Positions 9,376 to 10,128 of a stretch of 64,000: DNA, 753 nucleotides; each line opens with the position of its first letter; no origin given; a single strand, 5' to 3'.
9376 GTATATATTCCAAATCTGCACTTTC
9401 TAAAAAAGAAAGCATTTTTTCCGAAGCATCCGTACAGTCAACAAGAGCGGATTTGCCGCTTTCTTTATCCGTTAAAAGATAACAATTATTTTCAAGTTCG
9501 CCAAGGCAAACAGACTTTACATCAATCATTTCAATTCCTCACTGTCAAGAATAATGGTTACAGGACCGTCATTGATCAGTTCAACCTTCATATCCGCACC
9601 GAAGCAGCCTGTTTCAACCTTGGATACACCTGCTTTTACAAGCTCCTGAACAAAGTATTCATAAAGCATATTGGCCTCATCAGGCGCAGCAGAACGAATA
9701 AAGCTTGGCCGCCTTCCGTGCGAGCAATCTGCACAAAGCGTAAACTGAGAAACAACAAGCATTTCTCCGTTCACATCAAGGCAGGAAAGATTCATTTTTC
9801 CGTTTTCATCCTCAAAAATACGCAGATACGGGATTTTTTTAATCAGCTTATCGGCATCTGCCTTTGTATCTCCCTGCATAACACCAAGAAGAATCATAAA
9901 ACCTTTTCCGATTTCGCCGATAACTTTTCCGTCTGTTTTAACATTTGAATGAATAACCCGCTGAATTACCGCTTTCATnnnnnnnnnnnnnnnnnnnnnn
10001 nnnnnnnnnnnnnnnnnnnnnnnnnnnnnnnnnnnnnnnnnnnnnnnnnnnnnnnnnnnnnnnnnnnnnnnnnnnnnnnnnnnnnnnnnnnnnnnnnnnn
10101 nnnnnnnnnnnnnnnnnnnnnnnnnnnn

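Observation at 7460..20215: his operon runs seamlessly into recJ-relA-dtd-MBL-hemZ: possible histidine-controlled stringent-response operon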

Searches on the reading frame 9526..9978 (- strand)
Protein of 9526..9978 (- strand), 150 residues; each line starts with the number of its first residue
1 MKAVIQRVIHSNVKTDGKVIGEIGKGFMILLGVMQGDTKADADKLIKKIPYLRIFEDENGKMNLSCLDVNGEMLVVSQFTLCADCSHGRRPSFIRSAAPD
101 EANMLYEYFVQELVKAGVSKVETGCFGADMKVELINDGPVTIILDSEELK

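Call 4: search_protein_families(library=pfam, proteins=[window:9526-9978:-])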
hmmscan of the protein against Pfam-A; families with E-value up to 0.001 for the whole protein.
window:9526-9978:- (150 aa): 1 family
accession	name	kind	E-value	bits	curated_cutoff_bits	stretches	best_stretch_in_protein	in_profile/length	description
PF02580.21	Tyr_Deacylase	-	1.1e-59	201.3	25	1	2-145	1-144/144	D-Tyr-tRNA(Tyr) deacylase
